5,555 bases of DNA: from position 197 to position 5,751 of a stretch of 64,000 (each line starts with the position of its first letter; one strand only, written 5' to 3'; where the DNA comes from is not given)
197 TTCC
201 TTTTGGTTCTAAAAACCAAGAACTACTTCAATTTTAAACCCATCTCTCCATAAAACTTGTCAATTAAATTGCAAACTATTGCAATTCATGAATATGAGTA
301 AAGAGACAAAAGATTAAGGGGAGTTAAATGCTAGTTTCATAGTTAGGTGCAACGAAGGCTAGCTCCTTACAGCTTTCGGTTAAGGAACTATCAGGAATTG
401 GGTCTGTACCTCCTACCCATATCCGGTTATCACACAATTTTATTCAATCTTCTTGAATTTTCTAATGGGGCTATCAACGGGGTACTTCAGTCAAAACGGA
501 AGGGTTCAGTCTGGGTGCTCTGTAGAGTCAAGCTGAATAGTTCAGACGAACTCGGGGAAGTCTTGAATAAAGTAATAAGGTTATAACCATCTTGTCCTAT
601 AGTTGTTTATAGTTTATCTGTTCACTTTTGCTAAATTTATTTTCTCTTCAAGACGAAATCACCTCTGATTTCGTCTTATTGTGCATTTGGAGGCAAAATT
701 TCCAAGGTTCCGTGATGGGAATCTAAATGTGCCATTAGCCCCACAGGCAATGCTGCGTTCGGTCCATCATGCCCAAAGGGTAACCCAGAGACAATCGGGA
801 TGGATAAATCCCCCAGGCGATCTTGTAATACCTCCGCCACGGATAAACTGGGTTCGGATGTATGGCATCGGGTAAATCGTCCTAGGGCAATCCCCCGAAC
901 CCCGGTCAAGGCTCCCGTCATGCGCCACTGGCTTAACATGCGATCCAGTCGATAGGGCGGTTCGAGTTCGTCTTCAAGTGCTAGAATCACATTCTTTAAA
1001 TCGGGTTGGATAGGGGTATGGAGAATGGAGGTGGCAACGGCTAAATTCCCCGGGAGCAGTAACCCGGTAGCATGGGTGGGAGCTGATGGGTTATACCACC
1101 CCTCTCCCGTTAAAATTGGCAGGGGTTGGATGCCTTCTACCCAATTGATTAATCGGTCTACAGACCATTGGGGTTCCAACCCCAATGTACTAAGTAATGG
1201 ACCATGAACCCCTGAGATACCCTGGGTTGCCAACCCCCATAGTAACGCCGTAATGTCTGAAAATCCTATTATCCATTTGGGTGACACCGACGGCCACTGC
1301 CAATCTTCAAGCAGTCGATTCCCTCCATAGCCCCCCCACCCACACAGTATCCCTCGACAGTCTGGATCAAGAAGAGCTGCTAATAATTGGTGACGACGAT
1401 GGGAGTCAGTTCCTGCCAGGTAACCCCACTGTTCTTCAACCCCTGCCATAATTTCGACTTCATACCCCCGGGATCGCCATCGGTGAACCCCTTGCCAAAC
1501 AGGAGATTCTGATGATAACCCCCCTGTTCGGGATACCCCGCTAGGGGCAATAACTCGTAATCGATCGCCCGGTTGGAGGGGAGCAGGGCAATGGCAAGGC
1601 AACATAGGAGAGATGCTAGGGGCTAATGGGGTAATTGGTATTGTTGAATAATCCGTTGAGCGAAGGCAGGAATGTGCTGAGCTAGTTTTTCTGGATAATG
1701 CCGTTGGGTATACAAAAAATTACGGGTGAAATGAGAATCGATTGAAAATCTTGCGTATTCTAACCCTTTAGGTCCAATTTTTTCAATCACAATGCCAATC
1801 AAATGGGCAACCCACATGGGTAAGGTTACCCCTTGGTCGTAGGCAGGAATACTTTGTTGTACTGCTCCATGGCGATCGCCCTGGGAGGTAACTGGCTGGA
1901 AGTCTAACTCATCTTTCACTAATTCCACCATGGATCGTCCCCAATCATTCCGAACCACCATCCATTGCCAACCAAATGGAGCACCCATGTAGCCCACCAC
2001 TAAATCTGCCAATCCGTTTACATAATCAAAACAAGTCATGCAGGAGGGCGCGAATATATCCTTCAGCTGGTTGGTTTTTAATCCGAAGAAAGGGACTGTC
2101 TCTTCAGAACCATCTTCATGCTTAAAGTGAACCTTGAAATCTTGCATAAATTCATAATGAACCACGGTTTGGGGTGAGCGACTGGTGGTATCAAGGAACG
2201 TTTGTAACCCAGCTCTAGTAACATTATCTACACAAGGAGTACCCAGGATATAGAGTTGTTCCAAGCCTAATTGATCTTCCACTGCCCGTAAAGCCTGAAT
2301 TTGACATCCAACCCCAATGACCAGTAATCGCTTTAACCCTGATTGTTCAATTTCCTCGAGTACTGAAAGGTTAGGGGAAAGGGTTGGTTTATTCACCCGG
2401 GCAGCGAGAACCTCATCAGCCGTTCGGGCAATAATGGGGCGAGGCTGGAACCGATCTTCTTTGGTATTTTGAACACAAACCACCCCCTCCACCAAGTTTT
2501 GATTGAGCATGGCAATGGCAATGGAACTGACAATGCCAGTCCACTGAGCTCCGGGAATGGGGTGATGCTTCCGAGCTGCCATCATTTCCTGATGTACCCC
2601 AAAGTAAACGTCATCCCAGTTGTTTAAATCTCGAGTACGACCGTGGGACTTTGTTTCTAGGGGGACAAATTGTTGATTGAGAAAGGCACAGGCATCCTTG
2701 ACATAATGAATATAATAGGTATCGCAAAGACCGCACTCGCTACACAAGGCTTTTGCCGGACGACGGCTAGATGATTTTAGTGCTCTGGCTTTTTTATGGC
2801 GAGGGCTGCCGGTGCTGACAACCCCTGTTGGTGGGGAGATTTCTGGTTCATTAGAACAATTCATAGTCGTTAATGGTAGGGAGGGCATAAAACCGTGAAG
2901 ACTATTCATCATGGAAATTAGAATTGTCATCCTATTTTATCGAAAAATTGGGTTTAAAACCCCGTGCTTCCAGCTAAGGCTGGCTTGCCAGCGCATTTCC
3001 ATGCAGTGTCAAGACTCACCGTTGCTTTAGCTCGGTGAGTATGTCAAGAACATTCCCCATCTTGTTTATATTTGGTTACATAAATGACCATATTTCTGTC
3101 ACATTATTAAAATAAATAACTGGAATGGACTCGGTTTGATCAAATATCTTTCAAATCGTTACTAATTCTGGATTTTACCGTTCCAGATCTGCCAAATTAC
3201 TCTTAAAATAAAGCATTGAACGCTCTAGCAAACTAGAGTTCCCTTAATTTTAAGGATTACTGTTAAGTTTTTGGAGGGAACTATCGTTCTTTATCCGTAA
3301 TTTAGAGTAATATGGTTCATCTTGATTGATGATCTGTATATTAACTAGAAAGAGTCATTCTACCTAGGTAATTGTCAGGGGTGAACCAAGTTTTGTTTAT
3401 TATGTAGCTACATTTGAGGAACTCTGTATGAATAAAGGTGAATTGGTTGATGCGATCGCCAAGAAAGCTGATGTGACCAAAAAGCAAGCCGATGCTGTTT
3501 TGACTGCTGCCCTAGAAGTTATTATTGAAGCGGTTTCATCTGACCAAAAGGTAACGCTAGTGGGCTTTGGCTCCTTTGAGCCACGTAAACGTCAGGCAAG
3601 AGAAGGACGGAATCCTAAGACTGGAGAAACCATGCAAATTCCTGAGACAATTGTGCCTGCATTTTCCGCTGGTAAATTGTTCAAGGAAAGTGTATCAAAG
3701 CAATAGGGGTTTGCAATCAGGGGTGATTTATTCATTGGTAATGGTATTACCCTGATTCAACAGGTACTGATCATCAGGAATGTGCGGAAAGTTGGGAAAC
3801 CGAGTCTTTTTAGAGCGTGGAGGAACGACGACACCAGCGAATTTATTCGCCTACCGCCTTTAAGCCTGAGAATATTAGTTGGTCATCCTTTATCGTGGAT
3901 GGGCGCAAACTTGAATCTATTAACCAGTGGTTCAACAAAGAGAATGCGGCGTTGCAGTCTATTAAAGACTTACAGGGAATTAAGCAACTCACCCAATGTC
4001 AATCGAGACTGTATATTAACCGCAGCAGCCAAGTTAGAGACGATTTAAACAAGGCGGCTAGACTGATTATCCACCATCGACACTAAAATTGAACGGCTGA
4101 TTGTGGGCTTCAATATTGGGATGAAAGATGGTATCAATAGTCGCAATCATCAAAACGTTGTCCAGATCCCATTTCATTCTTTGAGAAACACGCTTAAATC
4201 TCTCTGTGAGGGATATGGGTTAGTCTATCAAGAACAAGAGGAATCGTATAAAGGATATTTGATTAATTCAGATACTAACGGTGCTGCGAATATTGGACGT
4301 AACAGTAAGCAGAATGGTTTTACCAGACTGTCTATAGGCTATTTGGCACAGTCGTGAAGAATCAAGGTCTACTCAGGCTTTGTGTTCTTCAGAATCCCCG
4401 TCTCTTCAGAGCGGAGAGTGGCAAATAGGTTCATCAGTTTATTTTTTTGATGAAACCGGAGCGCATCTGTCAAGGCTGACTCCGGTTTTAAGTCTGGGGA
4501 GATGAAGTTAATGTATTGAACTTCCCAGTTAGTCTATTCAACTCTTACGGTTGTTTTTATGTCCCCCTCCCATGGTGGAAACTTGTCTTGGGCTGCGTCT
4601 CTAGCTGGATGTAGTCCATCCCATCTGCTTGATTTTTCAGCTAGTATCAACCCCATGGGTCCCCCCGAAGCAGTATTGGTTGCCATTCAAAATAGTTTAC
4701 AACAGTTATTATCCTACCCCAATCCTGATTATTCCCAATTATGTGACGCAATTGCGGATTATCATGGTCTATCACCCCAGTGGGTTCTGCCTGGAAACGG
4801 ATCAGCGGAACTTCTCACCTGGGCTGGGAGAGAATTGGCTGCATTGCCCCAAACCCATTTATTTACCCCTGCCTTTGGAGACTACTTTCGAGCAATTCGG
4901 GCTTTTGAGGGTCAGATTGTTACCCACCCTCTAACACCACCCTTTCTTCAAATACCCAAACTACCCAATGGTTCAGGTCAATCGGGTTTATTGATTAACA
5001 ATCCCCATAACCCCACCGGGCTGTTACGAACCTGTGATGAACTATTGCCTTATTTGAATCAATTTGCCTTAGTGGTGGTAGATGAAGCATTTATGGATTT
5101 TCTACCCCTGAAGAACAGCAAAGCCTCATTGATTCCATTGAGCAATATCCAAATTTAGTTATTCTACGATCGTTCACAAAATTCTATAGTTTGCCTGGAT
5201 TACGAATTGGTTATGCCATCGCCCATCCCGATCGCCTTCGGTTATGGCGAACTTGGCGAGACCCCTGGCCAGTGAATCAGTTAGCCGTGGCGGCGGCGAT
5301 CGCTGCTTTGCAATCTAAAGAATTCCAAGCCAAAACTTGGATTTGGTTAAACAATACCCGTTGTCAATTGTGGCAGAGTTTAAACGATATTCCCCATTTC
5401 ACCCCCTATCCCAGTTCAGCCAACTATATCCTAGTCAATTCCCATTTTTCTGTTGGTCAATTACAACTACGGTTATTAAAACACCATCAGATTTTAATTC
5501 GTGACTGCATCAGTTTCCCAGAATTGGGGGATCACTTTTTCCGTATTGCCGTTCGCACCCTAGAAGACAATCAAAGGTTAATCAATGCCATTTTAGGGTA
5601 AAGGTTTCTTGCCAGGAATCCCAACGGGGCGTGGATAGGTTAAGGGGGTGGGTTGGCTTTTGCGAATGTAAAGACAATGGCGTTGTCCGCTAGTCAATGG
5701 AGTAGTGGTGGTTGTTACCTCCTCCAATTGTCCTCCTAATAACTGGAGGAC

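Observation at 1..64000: At least about 18 conserved genes are interrupted exactly at homopolymer runs, most likely systematic indel error rather than pseudogenisation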

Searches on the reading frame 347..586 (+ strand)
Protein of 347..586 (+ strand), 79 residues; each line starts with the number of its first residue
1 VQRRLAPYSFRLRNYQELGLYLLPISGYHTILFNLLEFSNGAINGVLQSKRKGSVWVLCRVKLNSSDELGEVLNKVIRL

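Call 38: search_protein_families(library=pfam, proteins=[window:347-586:+], max_evalue=0.01)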
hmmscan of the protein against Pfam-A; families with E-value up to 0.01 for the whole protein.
window:347-586:+ (79 aa): 0 families

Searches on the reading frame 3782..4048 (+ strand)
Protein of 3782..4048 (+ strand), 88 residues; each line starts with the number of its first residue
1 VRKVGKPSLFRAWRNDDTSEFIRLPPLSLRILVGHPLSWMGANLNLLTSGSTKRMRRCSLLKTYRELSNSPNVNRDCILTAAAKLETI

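Call 35: search_protein_families(library=pfam, proteins=[window:3782-4048:+])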
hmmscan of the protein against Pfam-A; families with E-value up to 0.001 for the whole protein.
window:3782-4048:+ (88 aa): 0 families

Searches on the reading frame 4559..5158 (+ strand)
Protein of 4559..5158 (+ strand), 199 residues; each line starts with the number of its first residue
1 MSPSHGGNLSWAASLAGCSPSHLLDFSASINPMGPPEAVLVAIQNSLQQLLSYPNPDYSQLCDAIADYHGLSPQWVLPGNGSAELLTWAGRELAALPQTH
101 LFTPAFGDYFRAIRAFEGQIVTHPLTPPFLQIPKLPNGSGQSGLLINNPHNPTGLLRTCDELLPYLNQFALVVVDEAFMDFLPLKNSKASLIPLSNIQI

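Call 5: search_protein_families(library=pfam, proteins=[window:4559-5158:+])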
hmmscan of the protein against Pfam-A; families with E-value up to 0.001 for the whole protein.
window:4559-5158:+ (199 aa): 1 family
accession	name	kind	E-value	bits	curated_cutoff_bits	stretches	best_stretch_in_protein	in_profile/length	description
PF00155.27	Aminotran_1_2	-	3.3e-14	53.3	19.7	1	22-183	2-193/361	Aminotransferase class I and II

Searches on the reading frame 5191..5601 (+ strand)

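Call 5: search_protein_families(library=pfam, proteins=[window:5191-5601:+])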
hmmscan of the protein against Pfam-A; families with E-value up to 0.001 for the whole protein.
window:5191-5601:+ (136 aa): 1 family
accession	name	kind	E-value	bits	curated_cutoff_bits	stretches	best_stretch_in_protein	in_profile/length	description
PF00155.27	Aminotran_1_2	-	2.6e-10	40.4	19.7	1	1-134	223-361/361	Aminotransferase class I and II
